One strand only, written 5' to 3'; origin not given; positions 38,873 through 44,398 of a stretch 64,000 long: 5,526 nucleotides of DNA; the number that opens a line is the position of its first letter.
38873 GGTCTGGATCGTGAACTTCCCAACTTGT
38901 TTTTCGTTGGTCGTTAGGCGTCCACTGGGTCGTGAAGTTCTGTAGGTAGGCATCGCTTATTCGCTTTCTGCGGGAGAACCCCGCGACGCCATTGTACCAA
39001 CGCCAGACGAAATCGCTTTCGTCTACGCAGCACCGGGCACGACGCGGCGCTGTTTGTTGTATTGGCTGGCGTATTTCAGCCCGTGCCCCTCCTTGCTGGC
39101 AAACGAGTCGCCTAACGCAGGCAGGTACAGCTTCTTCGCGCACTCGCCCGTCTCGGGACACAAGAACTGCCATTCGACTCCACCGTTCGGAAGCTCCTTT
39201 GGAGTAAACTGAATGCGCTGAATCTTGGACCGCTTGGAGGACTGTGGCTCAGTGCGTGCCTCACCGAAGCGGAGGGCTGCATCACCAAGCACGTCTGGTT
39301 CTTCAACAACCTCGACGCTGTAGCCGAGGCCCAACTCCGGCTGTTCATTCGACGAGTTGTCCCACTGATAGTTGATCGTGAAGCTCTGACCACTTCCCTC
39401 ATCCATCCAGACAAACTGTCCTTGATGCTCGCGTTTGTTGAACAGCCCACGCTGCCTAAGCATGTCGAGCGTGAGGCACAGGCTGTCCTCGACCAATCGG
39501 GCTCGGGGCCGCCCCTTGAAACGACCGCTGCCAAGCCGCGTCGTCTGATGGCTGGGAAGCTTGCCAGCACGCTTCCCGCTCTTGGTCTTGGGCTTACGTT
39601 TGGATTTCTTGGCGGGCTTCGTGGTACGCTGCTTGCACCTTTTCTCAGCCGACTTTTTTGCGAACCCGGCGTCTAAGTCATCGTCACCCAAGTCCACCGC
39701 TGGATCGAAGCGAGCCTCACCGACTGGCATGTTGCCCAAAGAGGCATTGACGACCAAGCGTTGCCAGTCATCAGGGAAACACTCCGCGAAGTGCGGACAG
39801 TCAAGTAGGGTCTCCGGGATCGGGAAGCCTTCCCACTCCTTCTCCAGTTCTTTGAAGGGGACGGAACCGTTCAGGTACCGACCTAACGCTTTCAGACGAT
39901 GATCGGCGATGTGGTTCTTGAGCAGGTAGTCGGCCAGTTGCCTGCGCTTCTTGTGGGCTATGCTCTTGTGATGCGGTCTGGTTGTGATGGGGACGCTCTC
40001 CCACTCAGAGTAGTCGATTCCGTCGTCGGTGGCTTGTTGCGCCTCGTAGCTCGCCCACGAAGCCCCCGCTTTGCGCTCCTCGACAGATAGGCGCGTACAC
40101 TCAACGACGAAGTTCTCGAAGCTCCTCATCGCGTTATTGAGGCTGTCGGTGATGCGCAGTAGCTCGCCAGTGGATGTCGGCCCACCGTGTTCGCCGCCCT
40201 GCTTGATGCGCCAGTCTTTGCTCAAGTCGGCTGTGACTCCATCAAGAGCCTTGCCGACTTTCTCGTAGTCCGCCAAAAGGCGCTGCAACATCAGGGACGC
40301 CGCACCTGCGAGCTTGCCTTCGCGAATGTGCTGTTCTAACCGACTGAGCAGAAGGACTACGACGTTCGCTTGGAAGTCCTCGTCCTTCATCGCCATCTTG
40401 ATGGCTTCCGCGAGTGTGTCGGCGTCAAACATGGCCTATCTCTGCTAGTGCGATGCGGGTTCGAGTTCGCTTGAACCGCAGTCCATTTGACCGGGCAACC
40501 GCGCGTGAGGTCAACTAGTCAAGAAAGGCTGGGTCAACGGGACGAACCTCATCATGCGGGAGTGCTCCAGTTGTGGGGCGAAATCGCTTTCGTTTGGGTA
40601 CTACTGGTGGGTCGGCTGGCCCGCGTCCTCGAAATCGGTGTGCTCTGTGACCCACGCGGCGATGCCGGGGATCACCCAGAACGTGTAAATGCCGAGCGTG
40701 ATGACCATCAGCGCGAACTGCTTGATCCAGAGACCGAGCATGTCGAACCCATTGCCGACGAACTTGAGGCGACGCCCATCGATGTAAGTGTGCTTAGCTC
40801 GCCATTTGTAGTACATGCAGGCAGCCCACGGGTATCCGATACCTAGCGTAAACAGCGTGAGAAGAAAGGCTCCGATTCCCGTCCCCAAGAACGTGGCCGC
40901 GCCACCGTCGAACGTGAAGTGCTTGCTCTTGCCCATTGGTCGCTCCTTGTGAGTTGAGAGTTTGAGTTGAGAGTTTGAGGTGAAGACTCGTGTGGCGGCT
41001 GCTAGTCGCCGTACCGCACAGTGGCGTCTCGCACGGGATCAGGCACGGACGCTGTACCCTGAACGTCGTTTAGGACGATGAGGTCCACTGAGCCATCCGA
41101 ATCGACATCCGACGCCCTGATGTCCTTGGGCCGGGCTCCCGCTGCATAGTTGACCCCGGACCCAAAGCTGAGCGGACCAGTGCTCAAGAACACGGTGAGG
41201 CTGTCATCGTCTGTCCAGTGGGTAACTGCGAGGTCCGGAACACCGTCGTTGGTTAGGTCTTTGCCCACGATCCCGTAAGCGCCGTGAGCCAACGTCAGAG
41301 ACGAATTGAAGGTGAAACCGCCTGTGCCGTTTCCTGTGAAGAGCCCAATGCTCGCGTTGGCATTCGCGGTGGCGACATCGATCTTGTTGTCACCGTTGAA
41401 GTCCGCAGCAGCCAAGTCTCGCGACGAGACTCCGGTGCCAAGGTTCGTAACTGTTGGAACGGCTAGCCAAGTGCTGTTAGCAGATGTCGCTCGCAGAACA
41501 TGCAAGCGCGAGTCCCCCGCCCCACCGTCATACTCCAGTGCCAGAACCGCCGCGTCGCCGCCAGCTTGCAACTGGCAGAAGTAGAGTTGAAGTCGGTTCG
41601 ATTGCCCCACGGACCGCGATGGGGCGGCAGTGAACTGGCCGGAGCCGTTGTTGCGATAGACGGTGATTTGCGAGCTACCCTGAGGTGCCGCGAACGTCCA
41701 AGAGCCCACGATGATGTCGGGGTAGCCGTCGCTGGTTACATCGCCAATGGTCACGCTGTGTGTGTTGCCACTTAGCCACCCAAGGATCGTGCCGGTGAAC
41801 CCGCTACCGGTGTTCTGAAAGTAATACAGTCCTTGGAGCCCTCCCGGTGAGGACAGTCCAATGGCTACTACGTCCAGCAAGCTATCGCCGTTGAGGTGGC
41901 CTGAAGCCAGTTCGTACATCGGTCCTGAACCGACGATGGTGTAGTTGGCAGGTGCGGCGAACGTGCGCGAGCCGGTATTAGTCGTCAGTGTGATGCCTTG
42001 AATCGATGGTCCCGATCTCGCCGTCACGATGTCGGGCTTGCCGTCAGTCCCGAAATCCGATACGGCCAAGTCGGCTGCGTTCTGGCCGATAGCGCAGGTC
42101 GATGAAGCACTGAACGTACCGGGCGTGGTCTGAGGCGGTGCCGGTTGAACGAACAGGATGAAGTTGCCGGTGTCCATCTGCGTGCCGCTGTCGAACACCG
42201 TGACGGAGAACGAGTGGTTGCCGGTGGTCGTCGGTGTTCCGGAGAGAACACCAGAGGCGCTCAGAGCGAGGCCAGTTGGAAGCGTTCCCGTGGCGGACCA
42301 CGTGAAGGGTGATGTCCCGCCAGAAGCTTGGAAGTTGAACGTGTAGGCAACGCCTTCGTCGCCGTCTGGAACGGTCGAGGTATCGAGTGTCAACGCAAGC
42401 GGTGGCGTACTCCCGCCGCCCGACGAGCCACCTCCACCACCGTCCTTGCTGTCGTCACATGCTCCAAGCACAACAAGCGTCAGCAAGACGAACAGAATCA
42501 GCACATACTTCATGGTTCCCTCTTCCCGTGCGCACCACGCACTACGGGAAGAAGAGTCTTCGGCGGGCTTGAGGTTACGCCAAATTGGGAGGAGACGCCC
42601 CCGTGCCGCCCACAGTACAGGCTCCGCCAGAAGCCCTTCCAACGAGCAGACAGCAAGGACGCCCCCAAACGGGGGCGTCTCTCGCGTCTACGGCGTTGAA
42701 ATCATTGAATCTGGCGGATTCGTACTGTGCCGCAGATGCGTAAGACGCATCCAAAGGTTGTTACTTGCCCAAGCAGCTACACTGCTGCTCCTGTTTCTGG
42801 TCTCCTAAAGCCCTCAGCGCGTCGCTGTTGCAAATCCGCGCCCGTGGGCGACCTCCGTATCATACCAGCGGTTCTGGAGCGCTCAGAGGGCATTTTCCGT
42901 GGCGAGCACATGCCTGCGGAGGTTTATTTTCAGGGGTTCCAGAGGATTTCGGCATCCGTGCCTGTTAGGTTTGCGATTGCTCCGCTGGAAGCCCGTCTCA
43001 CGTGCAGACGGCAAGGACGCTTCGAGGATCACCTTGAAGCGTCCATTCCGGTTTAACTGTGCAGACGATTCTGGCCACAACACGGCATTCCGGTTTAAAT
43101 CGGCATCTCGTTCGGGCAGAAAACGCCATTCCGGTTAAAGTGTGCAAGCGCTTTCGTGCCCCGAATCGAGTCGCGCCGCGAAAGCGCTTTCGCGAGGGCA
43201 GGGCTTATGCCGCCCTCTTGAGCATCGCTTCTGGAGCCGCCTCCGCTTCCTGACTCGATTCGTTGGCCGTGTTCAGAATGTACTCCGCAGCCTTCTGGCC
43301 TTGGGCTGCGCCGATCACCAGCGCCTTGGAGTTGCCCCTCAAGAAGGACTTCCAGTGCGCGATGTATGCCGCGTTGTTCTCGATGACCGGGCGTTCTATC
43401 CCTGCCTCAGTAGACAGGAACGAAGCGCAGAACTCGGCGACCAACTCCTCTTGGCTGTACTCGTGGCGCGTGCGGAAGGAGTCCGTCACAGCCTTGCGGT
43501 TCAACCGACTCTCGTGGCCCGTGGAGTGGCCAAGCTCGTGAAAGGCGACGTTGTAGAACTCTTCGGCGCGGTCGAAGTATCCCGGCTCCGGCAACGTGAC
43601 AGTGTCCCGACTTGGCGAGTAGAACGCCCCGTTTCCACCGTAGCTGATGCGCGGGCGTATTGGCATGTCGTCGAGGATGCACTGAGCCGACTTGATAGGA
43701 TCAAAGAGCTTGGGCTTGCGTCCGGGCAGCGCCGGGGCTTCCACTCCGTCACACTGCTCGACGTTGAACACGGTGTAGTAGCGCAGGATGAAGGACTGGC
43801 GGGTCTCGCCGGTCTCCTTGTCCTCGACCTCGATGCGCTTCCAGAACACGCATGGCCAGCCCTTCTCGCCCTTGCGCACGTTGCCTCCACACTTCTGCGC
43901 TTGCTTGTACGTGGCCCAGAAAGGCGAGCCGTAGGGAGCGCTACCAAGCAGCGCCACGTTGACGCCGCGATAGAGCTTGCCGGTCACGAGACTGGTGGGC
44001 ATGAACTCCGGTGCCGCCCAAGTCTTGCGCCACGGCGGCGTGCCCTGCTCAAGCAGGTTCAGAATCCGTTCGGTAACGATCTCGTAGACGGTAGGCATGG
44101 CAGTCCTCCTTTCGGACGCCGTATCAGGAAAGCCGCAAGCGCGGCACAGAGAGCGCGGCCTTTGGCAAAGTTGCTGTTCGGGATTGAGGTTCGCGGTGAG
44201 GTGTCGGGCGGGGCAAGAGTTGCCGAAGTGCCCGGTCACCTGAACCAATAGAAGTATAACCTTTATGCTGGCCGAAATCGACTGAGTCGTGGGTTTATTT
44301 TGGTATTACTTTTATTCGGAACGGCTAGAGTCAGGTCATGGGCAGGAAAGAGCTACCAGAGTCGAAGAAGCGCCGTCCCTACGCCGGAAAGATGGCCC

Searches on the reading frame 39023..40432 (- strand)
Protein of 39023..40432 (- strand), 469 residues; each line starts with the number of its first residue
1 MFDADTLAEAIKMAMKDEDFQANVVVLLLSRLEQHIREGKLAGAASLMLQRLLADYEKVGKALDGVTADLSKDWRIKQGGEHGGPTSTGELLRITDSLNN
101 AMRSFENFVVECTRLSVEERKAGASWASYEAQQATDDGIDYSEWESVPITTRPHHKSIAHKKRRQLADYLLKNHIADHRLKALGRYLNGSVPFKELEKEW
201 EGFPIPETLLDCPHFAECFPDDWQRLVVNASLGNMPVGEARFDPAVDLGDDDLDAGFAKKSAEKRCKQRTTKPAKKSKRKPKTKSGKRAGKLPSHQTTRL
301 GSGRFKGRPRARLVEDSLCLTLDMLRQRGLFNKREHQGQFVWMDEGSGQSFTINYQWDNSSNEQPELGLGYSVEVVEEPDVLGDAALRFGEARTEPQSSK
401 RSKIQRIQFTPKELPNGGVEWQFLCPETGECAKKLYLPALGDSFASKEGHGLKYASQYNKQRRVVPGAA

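Call 14: search_protein_families(library=pfam, proteins=[window:39023-40432:-], max_evalue=0.001)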
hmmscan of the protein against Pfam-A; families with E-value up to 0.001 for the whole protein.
window:39023-40432:- (469 aa): 0 families

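Call 31: search_protein_families(library=padloc, proteins=[window:39023-40432:-], max_evalue=0.01)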
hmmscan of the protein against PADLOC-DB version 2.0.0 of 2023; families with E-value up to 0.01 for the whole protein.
window:39023-40432:- (469 aa): 0 families

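Call 72: search_protein_families(library=pfam, proteins=[window:39023-40432:-], max_evalue=1)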
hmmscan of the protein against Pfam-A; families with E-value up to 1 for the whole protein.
window:39023-40432:- (469 aa): 1 family
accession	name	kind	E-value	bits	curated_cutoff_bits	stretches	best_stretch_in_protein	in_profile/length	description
PF06690.17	HcgC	-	0.1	12.6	31.4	1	156-199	22-65/248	FeGP cofactor biosynthesis protein, methyltransferase HcgC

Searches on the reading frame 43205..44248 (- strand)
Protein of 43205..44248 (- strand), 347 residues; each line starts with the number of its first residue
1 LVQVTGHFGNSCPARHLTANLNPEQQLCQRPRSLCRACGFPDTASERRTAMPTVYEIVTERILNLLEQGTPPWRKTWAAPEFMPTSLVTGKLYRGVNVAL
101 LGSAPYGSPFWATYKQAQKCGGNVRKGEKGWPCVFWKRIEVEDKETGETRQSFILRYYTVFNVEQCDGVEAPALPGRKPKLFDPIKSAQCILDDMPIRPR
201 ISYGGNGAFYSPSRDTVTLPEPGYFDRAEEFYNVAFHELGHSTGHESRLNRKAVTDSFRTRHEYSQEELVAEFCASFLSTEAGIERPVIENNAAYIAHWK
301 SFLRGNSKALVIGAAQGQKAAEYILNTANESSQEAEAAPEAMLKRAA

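Call 14: search_protein_families(library=pfam, proteins=[window:43205-44248:-], max_evalue=0.001)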
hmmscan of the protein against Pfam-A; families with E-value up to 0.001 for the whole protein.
window:43205-44248:- (347 aa): 2 families
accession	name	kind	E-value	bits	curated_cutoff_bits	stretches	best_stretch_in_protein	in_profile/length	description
PF18818.7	MPTase-PolyVal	-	7.2e-31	107.3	27.5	1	200-315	13-125/126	Zincin-like metallopeptidase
PF08401.16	ArdcN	-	1.2e-29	103.4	22.6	1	54-161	3-123/123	N-terminal domain of anti-restriction factor ArdC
